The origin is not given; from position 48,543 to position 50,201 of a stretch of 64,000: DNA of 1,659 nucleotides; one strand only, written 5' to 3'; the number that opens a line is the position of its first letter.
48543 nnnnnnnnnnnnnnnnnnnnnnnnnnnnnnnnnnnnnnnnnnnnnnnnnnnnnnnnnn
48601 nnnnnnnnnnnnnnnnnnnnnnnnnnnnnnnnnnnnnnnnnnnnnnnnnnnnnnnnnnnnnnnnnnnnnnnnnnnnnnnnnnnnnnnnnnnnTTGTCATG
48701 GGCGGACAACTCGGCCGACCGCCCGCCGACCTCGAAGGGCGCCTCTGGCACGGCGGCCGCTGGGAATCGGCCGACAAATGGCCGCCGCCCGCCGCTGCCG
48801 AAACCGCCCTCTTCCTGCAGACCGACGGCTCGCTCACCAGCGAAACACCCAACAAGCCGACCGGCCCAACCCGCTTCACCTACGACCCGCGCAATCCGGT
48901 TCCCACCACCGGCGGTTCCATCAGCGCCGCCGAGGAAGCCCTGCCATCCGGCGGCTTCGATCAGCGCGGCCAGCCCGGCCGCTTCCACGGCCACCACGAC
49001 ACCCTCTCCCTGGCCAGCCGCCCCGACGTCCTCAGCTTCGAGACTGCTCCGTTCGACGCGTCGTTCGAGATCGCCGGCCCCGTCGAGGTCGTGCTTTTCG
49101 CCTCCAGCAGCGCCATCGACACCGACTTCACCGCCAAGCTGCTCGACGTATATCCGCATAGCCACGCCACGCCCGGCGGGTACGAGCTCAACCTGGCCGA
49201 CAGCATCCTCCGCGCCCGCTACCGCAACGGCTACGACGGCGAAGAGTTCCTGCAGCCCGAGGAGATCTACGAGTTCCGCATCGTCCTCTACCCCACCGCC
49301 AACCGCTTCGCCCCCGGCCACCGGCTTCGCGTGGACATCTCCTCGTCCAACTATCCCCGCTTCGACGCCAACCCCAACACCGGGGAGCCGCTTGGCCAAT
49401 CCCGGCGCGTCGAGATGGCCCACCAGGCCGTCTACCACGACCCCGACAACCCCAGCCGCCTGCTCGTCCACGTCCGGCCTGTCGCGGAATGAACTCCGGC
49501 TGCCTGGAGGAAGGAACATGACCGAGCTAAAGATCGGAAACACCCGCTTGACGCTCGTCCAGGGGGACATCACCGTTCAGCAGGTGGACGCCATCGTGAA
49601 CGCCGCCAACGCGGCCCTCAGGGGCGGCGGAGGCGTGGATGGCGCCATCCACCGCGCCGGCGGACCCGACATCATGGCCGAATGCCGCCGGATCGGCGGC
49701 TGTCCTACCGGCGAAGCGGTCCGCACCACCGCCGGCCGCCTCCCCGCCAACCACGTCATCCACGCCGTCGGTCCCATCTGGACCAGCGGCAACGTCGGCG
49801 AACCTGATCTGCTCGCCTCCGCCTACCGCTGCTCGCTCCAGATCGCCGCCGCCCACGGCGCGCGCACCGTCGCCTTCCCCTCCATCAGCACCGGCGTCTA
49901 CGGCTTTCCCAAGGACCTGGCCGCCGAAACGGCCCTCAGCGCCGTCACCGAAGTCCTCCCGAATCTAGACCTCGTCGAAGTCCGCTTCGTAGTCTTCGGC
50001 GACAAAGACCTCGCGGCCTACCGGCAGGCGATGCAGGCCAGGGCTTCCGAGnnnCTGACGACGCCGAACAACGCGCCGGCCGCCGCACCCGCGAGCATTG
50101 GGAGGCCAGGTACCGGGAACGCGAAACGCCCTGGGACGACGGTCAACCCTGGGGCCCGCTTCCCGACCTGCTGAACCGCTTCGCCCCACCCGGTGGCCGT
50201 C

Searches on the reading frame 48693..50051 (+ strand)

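Call 91: search_protein_families(library=pfam, proteins=[window:48693-50051:+], max_evalue=0.00001)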
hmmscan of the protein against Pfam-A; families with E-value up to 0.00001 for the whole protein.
window:48693-50051:+ (453 aa): 1 family
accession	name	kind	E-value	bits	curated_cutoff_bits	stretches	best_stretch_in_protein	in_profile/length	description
PF01661.27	Macro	-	7.6e-42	142.4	22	1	302-414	1-118/118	Macro domain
